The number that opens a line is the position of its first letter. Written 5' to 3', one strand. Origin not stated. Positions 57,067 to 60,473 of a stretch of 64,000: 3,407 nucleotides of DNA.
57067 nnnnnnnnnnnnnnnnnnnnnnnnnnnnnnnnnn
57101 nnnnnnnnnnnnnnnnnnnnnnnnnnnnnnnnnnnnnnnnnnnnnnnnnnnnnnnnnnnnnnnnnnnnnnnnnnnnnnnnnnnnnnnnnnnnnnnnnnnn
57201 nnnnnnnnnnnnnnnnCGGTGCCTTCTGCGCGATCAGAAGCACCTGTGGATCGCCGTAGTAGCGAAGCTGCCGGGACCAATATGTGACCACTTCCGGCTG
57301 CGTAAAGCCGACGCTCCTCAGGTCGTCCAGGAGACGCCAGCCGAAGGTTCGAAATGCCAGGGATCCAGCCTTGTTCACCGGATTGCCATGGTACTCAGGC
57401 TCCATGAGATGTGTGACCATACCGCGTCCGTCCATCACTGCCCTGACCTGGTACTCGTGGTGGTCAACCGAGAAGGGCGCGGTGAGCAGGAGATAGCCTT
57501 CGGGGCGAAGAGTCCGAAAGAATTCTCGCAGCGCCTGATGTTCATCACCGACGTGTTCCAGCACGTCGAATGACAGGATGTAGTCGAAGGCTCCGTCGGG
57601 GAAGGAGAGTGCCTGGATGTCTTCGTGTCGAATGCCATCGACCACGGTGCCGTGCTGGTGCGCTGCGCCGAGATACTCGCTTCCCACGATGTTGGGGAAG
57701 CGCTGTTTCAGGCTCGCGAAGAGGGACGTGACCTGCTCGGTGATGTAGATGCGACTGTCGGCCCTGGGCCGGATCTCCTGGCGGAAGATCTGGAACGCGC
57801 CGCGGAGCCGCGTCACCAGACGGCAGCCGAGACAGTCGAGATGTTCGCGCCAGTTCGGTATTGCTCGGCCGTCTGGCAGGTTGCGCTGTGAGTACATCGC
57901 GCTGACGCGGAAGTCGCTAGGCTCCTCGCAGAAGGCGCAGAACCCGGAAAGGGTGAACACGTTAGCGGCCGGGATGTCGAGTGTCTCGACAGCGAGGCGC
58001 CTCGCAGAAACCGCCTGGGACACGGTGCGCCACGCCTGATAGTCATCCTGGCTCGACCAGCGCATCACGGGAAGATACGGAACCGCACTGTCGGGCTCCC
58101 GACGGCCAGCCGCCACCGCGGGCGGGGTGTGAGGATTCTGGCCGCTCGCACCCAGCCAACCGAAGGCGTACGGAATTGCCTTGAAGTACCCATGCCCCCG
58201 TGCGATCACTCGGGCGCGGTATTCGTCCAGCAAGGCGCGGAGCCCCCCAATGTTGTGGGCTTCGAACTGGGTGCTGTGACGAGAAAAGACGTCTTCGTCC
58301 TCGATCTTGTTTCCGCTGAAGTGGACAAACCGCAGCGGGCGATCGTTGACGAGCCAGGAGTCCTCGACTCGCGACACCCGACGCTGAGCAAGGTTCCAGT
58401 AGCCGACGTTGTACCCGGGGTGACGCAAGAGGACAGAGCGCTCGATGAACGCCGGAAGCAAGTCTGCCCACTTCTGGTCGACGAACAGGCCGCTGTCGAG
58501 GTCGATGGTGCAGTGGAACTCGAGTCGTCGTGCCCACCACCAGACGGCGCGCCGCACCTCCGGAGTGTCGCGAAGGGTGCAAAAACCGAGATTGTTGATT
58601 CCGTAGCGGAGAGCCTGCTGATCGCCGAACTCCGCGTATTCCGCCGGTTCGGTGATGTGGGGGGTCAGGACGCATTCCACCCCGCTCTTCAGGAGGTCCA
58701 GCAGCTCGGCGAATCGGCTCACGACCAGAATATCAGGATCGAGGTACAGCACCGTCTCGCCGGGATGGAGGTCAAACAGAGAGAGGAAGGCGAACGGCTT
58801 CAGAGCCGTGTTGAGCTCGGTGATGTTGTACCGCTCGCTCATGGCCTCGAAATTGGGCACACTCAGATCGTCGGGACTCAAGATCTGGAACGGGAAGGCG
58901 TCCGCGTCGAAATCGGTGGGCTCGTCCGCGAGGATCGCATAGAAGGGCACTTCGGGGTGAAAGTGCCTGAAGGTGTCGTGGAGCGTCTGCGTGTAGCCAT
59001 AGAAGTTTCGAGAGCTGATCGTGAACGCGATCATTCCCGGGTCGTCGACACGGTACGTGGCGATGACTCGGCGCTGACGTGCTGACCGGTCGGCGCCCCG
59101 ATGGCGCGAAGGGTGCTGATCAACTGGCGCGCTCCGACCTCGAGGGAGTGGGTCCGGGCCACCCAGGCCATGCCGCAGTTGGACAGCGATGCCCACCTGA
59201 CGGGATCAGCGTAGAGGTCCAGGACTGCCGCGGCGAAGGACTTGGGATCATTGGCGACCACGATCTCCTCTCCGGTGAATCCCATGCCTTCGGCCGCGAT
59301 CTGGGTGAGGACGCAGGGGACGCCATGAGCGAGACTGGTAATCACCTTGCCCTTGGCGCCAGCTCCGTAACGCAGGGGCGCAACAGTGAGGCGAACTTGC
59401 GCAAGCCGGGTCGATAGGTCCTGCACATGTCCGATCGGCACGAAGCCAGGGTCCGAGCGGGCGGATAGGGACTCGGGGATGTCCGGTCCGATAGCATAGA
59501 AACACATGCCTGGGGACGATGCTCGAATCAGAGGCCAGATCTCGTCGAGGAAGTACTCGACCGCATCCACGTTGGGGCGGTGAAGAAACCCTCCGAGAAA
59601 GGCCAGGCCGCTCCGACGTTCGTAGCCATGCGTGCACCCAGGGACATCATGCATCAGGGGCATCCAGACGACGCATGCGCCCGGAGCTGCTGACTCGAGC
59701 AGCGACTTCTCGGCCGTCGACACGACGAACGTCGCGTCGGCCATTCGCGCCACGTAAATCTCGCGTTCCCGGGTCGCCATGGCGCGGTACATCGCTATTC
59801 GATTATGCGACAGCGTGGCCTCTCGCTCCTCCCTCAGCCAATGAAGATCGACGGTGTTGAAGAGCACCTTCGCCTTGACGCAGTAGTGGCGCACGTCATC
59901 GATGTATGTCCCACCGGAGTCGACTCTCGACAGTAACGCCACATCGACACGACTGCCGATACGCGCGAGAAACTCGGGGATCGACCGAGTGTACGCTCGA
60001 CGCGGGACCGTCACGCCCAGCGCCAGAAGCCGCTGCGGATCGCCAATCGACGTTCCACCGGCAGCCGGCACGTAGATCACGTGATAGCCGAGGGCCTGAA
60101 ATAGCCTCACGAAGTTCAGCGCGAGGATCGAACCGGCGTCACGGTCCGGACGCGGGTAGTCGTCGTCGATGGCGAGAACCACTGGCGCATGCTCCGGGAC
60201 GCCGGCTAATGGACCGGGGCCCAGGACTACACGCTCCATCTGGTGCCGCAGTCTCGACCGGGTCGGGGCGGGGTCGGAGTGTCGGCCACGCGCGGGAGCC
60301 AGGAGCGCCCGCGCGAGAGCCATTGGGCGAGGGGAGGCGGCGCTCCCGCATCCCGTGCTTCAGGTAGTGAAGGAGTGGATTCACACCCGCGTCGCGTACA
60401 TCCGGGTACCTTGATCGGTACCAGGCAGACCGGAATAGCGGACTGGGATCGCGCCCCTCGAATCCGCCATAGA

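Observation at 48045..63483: Glycan locus combining a 3-acetamido-3,6-dideoxyhexose (FdtA/B/C-like) cassette with a sulfotransferase, methyltransferases and a GT–MTase fusion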

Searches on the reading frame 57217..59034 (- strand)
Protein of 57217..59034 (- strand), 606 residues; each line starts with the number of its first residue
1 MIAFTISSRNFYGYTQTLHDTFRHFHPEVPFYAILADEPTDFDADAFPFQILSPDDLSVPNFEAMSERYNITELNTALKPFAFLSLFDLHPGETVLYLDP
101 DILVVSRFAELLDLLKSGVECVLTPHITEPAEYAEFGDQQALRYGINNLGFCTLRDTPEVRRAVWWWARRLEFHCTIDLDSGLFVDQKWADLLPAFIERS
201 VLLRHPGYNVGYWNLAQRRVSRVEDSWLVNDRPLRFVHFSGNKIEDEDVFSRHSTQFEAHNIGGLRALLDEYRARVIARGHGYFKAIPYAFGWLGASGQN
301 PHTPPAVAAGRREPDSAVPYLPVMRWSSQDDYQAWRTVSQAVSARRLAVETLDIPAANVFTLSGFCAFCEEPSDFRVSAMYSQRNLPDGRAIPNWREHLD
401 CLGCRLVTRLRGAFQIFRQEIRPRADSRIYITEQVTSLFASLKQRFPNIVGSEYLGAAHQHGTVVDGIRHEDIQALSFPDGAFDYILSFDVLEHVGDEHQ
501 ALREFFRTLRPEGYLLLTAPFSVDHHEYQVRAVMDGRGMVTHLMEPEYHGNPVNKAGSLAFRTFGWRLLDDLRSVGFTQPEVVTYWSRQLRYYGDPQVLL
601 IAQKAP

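Call 27: search_protein_families(library=ncbifam, proteins=[window:57217-59034:-], max_evalue=0.01)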
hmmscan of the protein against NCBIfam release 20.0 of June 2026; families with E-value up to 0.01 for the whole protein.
window:57217-59034:- (606 aa): 15 families
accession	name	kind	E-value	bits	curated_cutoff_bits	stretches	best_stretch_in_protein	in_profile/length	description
NF041536.1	ArsM_DUF2284_UU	exception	1.6e-06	26.8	575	1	469-532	132-195/459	arsenite methyltransferase/DUF2284 domain selenoprotein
NF045667.1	MTase_DVU1556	equivalog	1.7e-06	27.7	155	1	460-544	63-146/213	DVU_1556 family methyltransferase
NF041675.1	sarc_dimgly_tmase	equivalog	1e-05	25.6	550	1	464-556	120-208/278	sarcosine/dimethylglycine N-methyltransferase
NF041537.1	ArsM_AhpD_UU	exception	2.7e-05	23.2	510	1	463-519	124-182/345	arsenite methyltransferase/AhpD domain selenoprotein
NF047649.1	MTase_UXPK_star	exception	4.4e-05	22.6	460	1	471-518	135-182/283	methyltransferase/UXPK-star double selenoprotein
NF007610.0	PRK10258.1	equivalog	0.00021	20.7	342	1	467-522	88-143/251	malonyl-ACP O-methyltransferase BioC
NF008823.0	PRK11873.1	subfamily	0.00022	20.8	263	1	469-516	133-180/272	arsenite methyltransferase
NF040539.1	AST_met_ArsM_2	exception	0.00025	21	240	1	470-519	116-165/262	putative arsinothricin biosynthesis methyltransferase ArsM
TIGR01983.1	UbiG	equivalog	0.00028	20.3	102.95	1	470-518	103-152/228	bifunctional 2-polyprenyl-6-hydroxyphenol methylase/3-demethylubiquinol 3-O-methyltransferase UbiG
NF001240.0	PRK00216.1-1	equivalog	0.00066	18.8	378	1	471-518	122-169/251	bifunctional demethylmenaquinone methyltransferase/2-methoxy-6-polyprenyl-1,4-benzoquinol methylase UbiE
TIGR02072.1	BioC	equivalog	0.00084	19.2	184.95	1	467-520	82-135/244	malonyl-ACP O-methyltransferase BioC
TIGR01934.1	MenG_MenH_UbiE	subfamily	0.0034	16.7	158.35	1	470-518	94-142/223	ubiquinone/menaquinone biosynthesis methyltransferase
NF001241.0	PRK00216.1-2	equivalog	0.0044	16.7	327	1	471-523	101-152/231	demethylmenaquinone methyltransferase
NF045825.1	FAmtase_mtf2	equivalog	0.0056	15.9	400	1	470-518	111-159/248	fatty-acid O-methyltransferase Mtf2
NF045882.1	PLipidMtase_Leg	equivalog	0.0082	15.9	390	0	472-525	98-151/207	phospholipid N-methyltransferase PmtA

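Call 31: search_solved_structures(query=window:57217-59034:-, max_evalue=1)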
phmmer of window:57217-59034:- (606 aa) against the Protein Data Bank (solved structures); distinct sequences matched with E-value up to 1: 34.
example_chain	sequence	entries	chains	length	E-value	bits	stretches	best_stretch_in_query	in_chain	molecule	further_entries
6uv6_A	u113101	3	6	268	2e-05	26.5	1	467-548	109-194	D-glucose O-methyltransferase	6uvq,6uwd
8ys9_A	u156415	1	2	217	0.00013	23.8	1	455-526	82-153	Phosphatidylethanolamine N-methyltransferase/phosphatidyl-N-methylethanolamine N-methyltra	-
5wp5_A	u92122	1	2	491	0.0013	20.5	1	472-518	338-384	Phosphomethylethanolamine N-methyltransferase 2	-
3bus_A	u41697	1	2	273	0.0025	19.5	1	470-517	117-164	Methyltransferase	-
2avn_A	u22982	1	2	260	0.0038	18.9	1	467-520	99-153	ubiquinone/menaquinone biosynthesis methyltransferase-related protein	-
4ine_A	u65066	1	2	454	0.004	18.9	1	473-519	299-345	Protein PMT-2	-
21zq_A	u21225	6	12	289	0.0051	18.5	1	469-521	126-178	MitM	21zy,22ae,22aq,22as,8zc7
8zc8_A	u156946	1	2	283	0.0053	18.4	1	469-521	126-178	MitM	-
5b83_A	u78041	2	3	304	0.0077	17.9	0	379-422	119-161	tetra ubiquitin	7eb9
7yui_A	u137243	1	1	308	0.008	17.9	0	380-422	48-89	Polyubiquitin-C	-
2gs9_A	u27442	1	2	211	0.0092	17.7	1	474-517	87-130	Hypothetical protein TT1324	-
5wp4_A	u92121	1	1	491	0.01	17.5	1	474-518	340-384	Phosphoethanolamine N-methyltransferase 1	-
1xxl_A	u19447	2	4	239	0.014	17.1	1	471-521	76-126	YcgJ protein | ycgJ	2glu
4krh_A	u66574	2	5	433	0.018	16.7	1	477-525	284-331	Phosphoethanolamine N-methyltransferase 2 | Phospholethanolamine N-methyltransferase 2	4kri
2o57_A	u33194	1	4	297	0.058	15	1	475-535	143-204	putative sarcosine dimethylglycine methyltransferase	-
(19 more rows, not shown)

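Call 43: find_homologous_proteins(query=window:57217-59034:-, max_evalue=1e-10)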
Query window:57217-59034:- (606 aa): 296 proteins with E <= 1e-10 among 8000 candidates; the best 120 are listed.
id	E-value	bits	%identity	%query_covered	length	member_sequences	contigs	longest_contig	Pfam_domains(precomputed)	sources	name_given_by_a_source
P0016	0.0e+0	1420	100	100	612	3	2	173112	PF13847.13,PF13489.13,PF13649.13,PF08241.19,PF08242.19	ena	-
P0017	0.0e+0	1185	82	100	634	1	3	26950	PF13489.13,PF13649.13,PF08241.19,PF08242.19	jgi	jgi:SAM-dependent methyltransferase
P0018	0.0e+0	1083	76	100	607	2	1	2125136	PF13489.13,PF08241.19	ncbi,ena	-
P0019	0.0e+0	1040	72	100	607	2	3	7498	PF13489.13,PF08241.19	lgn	-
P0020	0.0e+0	1029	73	100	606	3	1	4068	PF13489.13,PF08241.19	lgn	-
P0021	3.9e-248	843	60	100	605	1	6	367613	PF13847.13,PF13489.13,PF13649.13,PF08241.19,PF08242.19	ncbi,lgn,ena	-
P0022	7.3e-248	842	84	70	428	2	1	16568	PF13489.13,PF13649.13,PF08241.19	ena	-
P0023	2.9e-230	784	57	100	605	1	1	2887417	PF13847.13,PF13489.13,PF13649.13,PF08241.19,PF08242.19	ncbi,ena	-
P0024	4.1e-227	774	55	100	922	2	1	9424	PF13847.13,PF13489.13,PF13649.13,PF13578.13,PF08241.19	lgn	-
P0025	6.6e-227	773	55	100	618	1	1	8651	PF13847.13,PF13489.13,PF13649.13,PF08241.19,PF08242.19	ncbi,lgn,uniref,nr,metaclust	ncbi:hypothetical protein AWB68_07979 [Caballeronia choica]|uniref:Methyltransferase type 11 domain-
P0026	2.0e-226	771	55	100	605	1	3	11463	PF13847.13,PF08241.19,PF08242.19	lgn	-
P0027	2.9e-226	771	55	100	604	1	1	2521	PF13847.13,PF13489.13,PF13649.13,PF08241.19,PF08242.19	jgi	jgi:hypothetical protein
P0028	3.8e-224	764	55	100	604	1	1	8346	PF13847.13,PF13489.13,PF13649.13,PF08241.19,PF08242.19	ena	-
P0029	4.6e-221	754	54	100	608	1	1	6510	PF13847.13,PF13489.13,PF08241.19,PF08242.19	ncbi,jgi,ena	jgi:SAM-dependent methyltransferase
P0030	8.5e-221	753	55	100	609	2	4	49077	PF13847.13,PF13489.13,PF13649.13,PF08241.19,PF08242.19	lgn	-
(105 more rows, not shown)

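Call 65: predict_structure(alignment_id=A1)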
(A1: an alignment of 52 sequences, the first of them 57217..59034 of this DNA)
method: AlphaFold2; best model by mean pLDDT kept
length: 606 residues; sequences in the alignment: 52
mean_pLDDT: 91.0   pTM: 0.91
mean pLDDT of the five models: 91.0, 90.9, 90.5, 90.1, 88.9
residues with pLDDT >= 90: 444; 70-90: 121; 50-70: 40; < 50: 1
segments of 3 or more residues with pLDDT < 50: none
pLDDT, mean of each block of 10 residues (from residue 1): 95 96 96 93 94 90 88 91 97 98 98 98 90 76 87 98 96 82 80 96 96 92 95 97 88 87 95 96 85 65 55 75 96 94 96 95 96 94 90 93 96 96 97 93 96 91 94 97 97 92 98 96 95 82 75 59 95 97 97 96 95
secondary structure, 60 per line:
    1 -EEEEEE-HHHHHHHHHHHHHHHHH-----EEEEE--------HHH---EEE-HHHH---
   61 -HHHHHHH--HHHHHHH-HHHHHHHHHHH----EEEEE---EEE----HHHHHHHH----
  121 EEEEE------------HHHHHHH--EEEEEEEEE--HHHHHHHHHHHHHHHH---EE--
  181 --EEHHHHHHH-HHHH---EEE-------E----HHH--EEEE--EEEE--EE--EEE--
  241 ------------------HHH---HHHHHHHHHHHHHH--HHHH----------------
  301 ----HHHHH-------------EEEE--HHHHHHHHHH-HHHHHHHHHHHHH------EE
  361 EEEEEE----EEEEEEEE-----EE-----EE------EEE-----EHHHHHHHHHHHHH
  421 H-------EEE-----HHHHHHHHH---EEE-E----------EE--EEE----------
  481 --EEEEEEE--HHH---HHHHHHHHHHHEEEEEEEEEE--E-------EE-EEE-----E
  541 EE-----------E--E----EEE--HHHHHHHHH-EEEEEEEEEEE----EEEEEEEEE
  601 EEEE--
elements in order: E2-7 H9-25 E31-35 E50-52 H54-57 H62-68 H71-77 H79-89 E94-98 E102-104 H109-116 E121-125 H138-144 E147-155 H158-173 H185-191 H193-196 E200-202 E220-223 E226-229 E236-238 H265-278 H281-284 H305-309 E323-326 H329-338 H340-352 E359-366 E371-378 E399-401 H408-421 E429-431 H437-445 E449-451 E468-470 E483-489 H498-508 E509-518 E532-534 E540-542 E562-564 H567-575 E577-587 E592-604

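Call 71: find_encoding_contigs(protein=P0016, flank=10000, max_places=4)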
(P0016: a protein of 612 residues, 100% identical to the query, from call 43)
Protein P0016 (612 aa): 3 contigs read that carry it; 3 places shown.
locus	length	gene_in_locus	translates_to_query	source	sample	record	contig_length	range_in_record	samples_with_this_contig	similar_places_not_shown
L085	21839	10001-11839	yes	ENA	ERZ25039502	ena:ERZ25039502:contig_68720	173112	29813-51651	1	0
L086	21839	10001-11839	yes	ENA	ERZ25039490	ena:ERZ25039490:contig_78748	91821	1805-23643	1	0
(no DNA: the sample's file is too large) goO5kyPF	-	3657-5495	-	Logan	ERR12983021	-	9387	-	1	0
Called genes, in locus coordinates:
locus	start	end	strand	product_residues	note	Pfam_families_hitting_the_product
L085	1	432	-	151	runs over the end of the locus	PF00885:DMRL_synthase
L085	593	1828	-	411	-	PF00926:DHBP_synthase, PF00925:GTP_cyclohydro2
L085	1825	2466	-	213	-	PF00677:Lum_binding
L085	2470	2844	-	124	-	PF01872:RibD_C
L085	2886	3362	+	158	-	-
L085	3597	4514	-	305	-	PF02881:SRP54_N, PF25199:nSTAND_NTPase5 (faint), PF13191:AAA_16 (weak), PF00448:SRP54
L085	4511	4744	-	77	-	PF13464:RodZ_C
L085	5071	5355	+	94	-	-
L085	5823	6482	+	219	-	PF13641:Glyco_tranf_2_3, PF13632:Glyco_trans_2_3 (faint)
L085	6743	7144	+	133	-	-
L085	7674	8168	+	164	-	-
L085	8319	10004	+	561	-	PF13692:Glyco_trans_1_4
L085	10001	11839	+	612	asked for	PF08241:Methyltransf_11, PF13489:Methyltransf_23, PF08242:Methyltransf_12 (weak), PF13649:Methyltransf_25 (weak), PF13847:Methyltransf_31 (weak)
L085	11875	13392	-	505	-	-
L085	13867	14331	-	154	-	-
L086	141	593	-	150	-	PF00885:DMRL_synthase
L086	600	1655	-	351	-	PF00926:DHBP_synthase, PF00925:GTP_cyclohydro2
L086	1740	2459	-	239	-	PF00677:Lum_binding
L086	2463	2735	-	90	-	PF01872:RibD_C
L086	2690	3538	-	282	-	PF00383:dCMP_cyt_deam_1, PF14437:MafB19-deam (weak), PF01872:RibD_C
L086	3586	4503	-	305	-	PF13401:AAA_22 (faint), PF02881:SRP54_N, PF25199:nSTAND_NTPase5 (faint), PF13191:AAA_16 (weak), PF00448:SRP54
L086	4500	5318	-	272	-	PF13413:HTH_25, PF13464:RodZ_C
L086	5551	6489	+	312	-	PF00535:Glycos_transf_2, PF13641:Glyco_tranf_2_3, PF13632:Glyco_trans_2_3 (faint)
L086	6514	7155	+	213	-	-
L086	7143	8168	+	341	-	PF00535:Glycos_transf_2, PF13641:Glyco_tranf_2_3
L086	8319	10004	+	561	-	PF13692:Glyco_trans_1_4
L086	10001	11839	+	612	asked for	PF08241:Methyltransf_11, PF13489:Methyltransf_23, PF08242:Methyltransf_12 (weak), PF13649:Methyltransf_25 (weak), PF13847:Methyltransf_31 (weak)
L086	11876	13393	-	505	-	-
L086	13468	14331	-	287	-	PF13692:Glyco_trans_1_4, PF00534:Glycos_transf_1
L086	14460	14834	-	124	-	-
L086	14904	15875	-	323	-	PF25084:LbH_EIF2B (faint), PF00132:Hexapep (weak), PF25087:GMPPB_C (faint), PF00132:Hexapep, PF14602:Hexapep_2, PF05523:FdtA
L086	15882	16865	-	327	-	PF00535:Glycos_transf_2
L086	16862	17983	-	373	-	PF01041:DegT_DnrJ_EryC1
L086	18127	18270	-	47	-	-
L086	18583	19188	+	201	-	PF05401:NodS (weak), PF13489:Methyltransf_23, PF13847:Methyltransf_31, PF08241:Methyltransf_11, PF08242:Methyltransf_12, PF13649:Methyltransf_25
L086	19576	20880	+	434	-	-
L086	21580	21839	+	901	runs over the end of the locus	PF10633:NPCBM_assoc (faint), PF13385:Laminin_G_3, PF02210:Laminin_G_2 (weak), PF07995:GSDH, PF16158:N_BRCA1_IG (faint)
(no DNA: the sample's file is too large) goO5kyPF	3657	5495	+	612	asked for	PF08241:Methyltransf_11, PF13489:Methyltransf_23, PF08242:Methyltransf_12 (weak), PF13649:Methyltransf_25 (weak), PF13847:Methyltransf_31 (weak)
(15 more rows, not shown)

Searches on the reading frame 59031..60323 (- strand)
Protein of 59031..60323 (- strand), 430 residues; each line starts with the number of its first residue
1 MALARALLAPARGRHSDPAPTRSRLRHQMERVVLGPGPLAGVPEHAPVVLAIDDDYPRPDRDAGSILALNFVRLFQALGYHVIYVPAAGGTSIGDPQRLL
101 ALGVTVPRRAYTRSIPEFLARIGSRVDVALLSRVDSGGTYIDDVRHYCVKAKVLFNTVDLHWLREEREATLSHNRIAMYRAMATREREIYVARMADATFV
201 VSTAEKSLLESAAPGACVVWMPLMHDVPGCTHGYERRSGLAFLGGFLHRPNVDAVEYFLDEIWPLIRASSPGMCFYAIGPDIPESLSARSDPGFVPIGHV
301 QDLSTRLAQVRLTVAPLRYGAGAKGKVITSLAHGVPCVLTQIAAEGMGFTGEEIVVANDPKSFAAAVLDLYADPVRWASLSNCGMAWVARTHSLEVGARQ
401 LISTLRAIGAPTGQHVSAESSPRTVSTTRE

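Call 6: search_protein_families(library=pfam, proteins=[window:59031-60323:-], max_evalue=0.01)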
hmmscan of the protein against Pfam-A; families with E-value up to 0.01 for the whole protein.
window:59031-60323:- (430 aa): 2 families
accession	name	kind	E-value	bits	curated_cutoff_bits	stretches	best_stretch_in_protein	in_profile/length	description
PF13692.12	Glyco_trans_1_4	-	1.8e-18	67.6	27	1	240-373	4-142/142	Glycosyl transferases group 1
PF13524.12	Glyco_trans_1_2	-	0.00076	19.9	25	1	309-402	46-143/144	Glycosyl transferase-like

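Call 9: find_encoding_contigs(protein=window:59031-60323:-, flank=10000, max_places=6)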
Protein window:59031-60323:- (430 aa): no gene with exactly this product is on record in the collection.
